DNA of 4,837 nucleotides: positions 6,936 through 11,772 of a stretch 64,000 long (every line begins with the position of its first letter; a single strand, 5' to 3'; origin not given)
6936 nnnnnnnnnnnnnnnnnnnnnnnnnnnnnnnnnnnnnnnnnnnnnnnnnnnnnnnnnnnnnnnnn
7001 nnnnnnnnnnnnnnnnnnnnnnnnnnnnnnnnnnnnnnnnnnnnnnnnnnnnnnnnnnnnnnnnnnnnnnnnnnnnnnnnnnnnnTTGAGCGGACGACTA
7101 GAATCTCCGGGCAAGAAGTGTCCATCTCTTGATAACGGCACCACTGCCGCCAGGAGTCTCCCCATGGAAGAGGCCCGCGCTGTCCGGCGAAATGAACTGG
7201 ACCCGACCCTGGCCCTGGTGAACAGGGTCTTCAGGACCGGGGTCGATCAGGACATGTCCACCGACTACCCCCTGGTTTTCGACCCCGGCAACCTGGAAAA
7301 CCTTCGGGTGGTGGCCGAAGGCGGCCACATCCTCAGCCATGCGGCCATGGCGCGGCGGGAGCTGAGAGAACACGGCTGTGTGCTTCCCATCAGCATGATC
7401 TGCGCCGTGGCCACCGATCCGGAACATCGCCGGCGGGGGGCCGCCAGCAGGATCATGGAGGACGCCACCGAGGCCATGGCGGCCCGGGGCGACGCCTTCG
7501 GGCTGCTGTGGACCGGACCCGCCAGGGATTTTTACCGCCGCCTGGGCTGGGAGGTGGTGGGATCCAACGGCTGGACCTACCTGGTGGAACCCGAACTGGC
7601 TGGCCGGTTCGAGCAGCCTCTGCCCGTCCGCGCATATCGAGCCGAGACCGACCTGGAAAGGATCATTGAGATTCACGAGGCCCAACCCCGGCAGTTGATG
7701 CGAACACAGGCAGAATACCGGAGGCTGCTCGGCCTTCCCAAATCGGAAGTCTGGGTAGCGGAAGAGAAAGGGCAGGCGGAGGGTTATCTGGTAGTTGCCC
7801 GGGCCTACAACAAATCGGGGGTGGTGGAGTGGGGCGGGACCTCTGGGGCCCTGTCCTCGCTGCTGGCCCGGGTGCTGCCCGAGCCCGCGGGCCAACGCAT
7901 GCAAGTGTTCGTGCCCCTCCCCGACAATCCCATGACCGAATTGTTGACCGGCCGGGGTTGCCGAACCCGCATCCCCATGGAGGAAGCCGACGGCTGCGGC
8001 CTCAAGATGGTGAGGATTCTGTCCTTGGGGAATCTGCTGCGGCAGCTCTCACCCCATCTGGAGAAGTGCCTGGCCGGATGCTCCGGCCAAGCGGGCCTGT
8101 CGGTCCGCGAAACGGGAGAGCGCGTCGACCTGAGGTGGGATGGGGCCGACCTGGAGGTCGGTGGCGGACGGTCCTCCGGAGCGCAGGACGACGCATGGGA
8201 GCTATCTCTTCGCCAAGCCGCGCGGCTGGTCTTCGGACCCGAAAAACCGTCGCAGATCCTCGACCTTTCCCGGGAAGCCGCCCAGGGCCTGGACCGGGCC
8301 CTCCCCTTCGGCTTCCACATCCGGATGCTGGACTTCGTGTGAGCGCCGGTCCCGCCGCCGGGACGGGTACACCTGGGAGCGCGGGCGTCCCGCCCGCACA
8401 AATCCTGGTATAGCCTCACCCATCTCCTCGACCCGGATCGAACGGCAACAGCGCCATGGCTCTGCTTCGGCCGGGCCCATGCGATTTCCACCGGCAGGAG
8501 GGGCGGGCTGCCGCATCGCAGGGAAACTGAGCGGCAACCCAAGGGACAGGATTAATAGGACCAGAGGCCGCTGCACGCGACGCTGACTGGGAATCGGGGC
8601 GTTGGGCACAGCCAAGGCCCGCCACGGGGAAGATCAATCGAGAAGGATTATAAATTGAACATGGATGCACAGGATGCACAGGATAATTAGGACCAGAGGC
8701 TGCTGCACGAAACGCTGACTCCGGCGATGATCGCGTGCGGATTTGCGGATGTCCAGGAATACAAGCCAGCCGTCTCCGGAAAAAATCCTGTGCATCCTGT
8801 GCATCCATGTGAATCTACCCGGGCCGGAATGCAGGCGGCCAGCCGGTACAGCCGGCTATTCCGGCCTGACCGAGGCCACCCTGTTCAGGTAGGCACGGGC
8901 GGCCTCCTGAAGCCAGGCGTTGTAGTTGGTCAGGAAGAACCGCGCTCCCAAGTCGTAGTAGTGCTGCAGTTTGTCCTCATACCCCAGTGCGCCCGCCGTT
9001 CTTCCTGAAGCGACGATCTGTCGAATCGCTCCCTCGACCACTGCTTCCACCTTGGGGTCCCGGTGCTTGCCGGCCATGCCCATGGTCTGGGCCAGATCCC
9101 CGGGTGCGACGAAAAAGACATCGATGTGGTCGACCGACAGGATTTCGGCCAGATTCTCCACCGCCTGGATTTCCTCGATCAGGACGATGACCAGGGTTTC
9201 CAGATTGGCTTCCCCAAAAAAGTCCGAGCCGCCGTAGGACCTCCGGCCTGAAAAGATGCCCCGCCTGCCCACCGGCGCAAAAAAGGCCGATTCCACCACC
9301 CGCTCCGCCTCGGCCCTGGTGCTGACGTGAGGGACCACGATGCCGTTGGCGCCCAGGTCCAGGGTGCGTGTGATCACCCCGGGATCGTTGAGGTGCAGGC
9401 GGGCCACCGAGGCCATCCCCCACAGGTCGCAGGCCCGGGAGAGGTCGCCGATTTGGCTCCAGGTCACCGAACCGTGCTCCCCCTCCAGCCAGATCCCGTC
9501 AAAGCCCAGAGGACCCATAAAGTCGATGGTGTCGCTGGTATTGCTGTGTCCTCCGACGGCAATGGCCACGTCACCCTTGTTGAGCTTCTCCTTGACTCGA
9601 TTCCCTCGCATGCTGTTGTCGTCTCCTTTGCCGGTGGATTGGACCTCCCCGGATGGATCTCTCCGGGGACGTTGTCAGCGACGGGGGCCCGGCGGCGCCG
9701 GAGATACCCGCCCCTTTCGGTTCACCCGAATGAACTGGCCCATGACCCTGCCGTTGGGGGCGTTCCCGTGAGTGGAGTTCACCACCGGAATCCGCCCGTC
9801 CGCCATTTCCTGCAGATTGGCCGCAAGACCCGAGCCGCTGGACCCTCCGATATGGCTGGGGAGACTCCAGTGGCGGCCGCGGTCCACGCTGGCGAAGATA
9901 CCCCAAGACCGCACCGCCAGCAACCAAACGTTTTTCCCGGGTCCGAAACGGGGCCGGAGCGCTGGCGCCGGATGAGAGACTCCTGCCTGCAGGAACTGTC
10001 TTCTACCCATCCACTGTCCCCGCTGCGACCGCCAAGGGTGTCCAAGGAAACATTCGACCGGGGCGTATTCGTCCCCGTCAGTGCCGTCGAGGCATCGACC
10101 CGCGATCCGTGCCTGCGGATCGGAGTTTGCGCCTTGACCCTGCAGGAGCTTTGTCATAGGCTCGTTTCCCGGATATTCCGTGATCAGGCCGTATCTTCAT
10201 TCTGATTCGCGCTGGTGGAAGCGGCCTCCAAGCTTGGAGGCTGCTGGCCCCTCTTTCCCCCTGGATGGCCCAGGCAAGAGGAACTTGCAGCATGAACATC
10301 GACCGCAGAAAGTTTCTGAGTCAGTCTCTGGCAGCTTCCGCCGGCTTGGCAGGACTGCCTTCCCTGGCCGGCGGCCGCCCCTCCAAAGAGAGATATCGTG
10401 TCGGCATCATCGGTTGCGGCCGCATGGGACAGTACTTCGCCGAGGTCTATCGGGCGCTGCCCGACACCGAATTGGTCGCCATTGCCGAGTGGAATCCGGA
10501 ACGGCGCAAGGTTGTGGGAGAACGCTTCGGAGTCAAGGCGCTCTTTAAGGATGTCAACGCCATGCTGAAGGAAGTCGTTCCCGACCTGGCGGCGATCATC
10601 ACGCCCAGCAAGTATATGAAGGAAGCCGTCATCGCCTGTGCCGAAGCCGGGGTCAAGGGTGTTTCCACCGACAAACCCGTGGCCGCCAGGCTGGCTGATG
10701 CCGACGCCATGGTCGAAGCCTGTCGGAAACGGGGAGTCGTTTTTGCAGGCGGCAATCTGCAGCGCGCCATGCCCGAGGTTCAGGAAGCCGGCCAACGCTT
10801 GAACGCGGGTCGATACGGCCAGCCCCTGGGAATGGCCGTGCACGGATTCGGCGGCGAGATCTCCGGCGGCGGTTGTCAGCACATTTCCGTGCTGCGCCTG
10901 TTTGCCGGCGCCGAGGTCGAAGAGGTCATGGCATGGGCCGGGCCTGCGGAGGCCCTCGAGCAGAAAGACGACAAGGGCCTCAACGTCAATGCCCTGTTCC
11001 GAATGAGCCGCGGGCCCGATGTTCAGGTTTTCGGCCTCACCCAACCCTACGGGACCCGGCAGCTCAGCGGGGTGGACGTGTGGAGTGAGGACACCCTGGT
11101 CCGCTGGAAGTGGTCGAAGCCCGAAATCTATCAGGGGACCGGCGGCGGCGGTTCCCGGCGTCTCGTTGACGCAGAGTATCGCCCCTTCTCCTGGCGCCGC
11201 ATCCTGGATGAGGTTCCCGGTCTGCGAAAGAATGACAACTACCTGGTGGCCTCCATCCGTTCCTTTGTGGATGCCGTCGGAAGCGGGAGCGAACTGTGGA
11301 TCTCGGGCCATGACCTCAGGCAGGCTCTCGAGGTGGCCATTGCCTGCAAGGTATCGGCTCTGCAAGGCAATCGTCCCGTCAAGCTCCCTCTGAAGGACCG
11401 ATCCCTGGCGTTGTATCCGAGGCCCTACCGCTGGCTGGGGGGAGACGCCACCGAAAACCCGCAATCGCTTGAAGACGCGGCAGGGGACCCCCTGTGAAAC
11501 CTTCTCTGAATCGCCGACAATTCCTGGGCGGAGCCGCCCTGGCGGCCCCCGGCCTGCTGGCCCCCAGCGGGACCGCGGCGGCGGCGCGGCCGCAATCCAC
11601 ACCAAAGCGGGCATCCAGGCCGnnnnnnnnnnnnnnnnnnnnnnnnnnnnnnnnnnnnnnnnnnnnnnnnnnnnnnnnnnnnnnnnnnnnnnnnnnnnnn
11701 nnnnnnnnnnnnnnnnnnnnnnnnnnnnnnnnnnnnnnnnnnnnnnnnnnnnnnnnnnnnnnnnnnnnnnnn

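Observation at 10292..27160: Tandemly expanded family of Tat-exported TIM-barrel glycoside-hydrolase-like proteins inside a fully Tat-targeted sugar-acid-type pathway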

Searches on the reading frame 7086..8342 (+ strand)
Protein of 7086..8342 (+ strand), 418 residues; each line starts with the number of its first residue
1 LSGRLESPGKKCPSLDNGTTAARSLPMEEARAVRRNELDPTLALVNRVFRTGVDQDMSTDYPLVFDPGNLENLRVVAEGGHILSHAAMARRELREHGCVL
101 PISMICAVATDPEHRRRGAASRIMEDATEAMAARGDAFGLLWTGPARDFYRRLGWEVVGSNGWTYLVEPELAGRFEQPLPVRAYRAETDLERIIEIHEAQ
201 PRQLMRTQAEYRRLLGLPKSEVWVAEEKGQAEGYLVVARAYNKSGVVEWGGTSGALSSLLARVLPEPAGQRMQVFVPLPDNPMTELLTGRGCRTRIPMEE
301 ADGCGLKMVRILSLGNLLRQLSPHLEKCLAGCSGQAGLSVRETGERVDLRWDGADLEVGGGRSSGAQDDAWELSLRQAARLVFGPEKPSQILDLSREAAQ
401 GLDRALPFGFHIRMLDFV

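Call 20: search_protein_families(library=pfam, proteins=[window:7086-8342:+], max_evalue=0.001)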
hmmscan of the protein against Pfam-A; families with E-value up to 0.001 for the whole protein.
window:7086-8342:+ (418 aa): 5 families
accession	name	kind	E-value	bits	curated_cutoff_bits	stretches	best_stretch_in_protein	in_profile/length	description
PF13527.13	Acetyltransf_9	-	2.9e-21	76.2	25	1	30-157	2-126/127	Acetyltransferase (GNAT) domain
PF13508.13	Acetyltransf_7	-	1.5e-10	41.7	27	1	76-156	8-83/84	Acetyltransferase (GNAT) domain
PF00583.31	Acetyltransf_1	-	2.5e-08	34.6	20.7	1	93-155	55-116/116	Acetyltransferase (GNAT) family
PF08445.16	FR47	-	2.9e-07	30.8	22.1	1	100-163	19-85/86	FR47-like protein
PF13673.13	Acetyltransf_10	-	1.2e-06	29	23.6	1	75-160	35-112/128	Acetyltransferase (GNAT) domain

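Call 39: search_protein_families(library=ncbifam, proteins=[window:7086-8342:+], max_evalue=0.00001)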
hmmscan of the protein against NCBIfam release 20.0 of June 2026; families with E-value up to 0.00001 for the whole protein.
window:7086-8342:+ (418 aa): 1 family
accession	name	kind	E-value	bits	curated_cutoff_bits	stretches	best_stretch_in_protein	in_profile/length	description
NF002367.0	PRK01346.1-4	subfamily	2.3e-09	36.8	259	1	29-198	6-176/411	hypothetical protein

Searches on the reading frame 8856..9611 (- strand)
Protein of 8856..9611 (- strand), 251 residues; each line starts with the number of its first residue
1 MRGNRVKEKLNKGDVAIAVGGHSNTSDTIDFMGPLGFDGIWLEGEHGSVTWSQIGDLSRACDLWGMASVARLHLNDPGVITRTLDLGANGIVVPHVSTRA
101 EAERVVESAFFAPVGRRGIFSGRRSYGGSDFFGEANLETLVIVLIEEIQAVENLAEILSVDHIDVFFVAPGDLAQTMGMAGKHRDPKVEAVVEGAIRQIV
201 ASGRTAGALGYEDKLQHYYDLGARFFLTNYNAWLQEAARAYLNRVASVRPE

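Call 20: search_protein_families(library=pfam, proteins=[window:8856-9611:-], max_evalue=0.001)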
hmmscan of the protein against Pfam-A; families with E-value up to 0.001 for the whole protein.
window:8856-9611:- (251 aa): 1 family
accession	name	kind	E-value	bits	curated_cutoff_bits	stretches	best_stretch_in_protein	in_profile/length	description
PF03328.21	HpcH_HpaI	-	6e-22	78.5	25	1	25-208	10-185/221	HpcH/HpaI aldolase/citrate lyase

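Call 39: search_protein_families(library=ncbifam, proteins=[window:8856-9611:-], max_evalue=0.00001)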
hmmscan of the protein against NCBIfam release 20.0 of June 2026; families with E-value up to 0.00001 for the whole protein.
window:8856-9611:- (251 aa): 4 families
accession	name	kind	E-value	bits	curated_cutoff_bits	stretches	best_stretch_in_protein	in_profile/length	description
TIGR02311.1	HpaI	equivalog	8.3e-35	120.4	368.8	1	4-232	1-234/249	4-hydroxy-2-oxoheptanedioate aldolase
TIGR03239.1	GarL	equivalog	3.4e-32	112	406.75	1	4-240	1-242/249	2-dehydro-3-deoxyglucarate aldolase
NF007849.0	PRK10558.1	equivalog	3.9e-32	111.7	393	1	4-227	8-235/256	2-dehydro-3-deoxyglucarate aldolase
NF007521.0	PRK10128.1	equivalog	1.3e-27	97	441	1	4-228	7-236/267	2-keto-3-deoxy-L-rhamnonate aldolase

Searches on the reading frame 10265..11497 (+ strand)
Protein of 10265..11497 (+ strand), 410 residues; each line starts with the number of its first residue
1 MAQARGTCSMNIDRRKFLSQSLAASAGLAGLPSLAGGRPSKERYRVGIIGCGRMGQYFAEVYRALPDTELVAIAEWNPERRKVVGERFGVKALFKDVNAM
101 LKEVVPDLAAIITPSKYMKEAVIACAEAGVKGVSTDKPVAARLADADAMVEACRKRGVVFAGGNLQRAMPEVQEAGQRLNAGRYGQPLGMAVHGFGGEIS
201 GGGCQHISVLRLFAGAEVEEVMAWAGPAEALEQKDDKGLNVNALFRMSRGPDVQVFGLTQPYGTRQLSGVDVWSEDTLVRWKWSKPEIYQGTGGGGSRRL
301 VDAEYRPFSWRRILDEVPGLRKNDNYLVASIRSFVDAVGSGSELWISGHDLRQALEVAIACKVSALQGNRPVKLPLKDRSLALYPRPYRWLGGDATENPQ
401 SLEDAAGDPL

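Call 4: search_protein_families(library=pfam, proteins=[window:10265-11497:+], max_evalue=0.01)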
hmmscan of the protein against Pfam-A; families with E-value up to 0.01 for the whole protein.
window:10265-11497:+ (410 aa): 5 families
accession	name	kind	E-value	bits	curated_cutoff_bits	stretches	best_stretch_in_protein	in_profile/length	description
PF01408.29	GFO_IDH_MocA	-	1.7e-22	80.8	24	1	45-160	2-116/120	Oxidoreductase family, NAD-binding Rossmann fold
PF02629.25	CoA_binding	-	2e-06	28.9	22.3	1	42-133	2-91/97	CoA binding domain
PF01113.26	DapB_N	-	6.1e-05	23.5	25.6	1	45-134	2-96/124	Dihydrodipicolinate reductase, N-terminus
PF03435.24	Sacchrp_dh_NADP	-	0.0017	19.1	25.1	1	46-136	1-99/129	Saccharopine dehydrogenase NADP binding domain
PF03447.22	NAD_binding_3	-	0.0055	17.8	24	1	50-158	1-111/116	Homoserine dehydrogenase, NAD binding domain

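Call 5: search_protein_families(library=ncbifam, proteins=[window:10265-11497:+], max_evalue=0.01)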
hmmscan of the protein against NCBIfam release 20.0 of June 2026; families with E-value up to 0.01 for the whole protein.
window:10265-11497:+ (410 aa): 10 families
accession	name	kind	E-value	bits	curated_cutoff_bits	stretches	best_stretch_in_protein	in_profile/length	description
NF040723.1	UDP-GlcNAcDh_Arch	equivalog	2.5e-25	89.6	450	1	45-268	2-227/302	UDP-N-acetylglucosamine 3-dehydrogenase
TIGR04380.1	myo_inos_iolG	equivalog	1.4e-20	73.4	355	1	44-189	2-147/330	inositol 2-dehydrogenase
NF052479.1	LevoglcsnDh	equivalog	1.8e-10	40.1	650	1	43-187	3-154/386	levoglucosan dehydrogenase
NF058561.1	BT_2158_fam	equivalog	6.1e-06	25.1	750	1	13-186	1-176/487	glycoside 3-dehydrogenase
NF052679.1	InsChiInosDhIolG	equivalog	1.2e-05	24.5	540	1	45-158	4-118/343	bifunctional inositol 2-dehydrogenase/D-chiro-inositol 1-dehydrogenase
NF058563.1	BT_2159_fam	equivalog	0.00011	21.4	650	1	45-157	2-113/350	disaccharide 3-dehydrogenase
NF041392.1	XylDh_Gfo6_Halo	equivalog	0.00032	19.6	350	1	110-189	87-165/350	D-xylose 1-dehydrogenase Gfo6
NF003995.0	PRK05472.2-4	subfamily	0.0049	16.4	126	1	42-134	82-174/213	redox-sensing transcriptional repressor Rex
NF008607.0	PRK11579.1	subfamily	0.0075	15.3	330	1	42-160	3-118/346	oxidoreductase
NF045494.1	AcCoALig_Archglob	equivalog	0.0099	14.3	1200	0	105-133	281-309/665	acetate--CoA ligase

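Call 47: search_solved_structures(query=window:10265-11497:+, max_evalue=0.00001)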
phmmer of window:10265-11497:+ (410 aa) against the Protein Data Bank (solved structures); distinct sequences matched with E-value up to 0.00001: 18.
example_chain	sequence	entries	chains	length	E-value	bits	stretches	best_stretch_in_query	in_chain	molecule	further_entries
3ezy_A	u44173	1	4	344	1.4e-18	70.4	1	44-187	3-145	Dehydrogenase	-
7bvj_A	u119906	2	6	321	2.3e-11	46.7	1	44-183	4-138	Oxidoreductase, NAD-binding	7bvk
3q2k_A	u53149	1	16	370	1.6e-10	43.9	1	42-193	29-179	oxidoreductase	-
6z3c_AAA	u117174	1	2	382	2.7e-10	43.2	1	47-188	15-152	Gfo/Idh/MocA family oxidoreductase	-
6z3b_A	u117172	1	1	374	3.1e-10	42.9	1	47-188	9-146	Gfo/Idh/MocA family oxidoreductase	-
6z3b_B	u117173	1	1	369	3.4e-10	42.8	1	47-188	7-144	Gfo/Idh/MocA family oxidoreductase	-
3moi_A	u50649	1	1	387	4e-09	39.3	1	44-174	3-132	Probable dehydrogenase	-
3q2i_A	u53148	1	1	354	6.1e-09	38.7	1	43-156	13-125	dehydrogenase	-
5uhw_A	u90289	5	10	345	9.9e-09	38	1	47-188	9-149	Oxidoreductase protein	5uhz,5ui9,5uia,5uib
9azo_A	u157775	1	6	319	1.4e-08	37.5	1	44-185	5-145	PmdC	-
7xr9_A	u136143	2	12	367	3.1e-08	36.4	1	43-186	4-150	DgpA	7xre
4fb5_A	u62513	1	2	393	5.9e-08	35.5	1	44-164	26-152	Probable oxidoreductase protein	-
6o15_A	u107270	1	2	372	8.7e-08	34.9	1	46-189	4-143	Uncharacterized oxidoreductase YjhC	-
6a3f_A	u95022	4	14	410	1.2e-07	34.4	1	42-188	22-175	Putative dehydrogenase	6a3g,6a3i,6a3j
5a02_A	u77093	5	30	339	2.8e-07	33.3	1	64-186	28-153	ALDOSE-ALDOSE OXIDOREDUCTASE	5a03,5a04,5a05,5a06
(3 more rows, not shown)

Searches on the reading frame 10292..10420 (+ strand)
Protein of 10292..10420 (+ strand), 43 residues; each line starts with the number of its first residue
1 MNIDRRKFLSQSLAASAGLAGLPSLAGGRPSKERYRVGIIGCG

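Call 57: search_protein_families(library=pfam, proteins=[window:10292-10420:+], max_evalue=10)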
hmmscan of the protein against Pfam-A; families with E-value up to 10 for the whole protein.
seq(43 aa): 1 family
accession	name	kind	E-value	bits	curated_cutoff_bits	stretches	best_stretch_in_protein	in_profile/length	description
PF23678.1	YqhI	-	0.22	11.3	27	1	3-12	25-34/36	YqhI-like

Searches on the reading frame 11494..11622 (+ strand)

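Call 57: search_protein_families(library=pfam, proteins=[window:11494-11622:+], max_evalue=10)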
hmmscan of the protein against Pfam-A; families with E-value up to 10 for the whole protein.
seq(43 aa): 1 family
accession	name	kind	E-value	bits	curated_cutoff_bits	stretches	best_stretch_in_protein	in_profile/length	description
PF10518.14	TAT_signal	-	0.037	14.4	22.7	1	5-18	2-16/21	TAT (twin-arginine translocation) pathway signal sequence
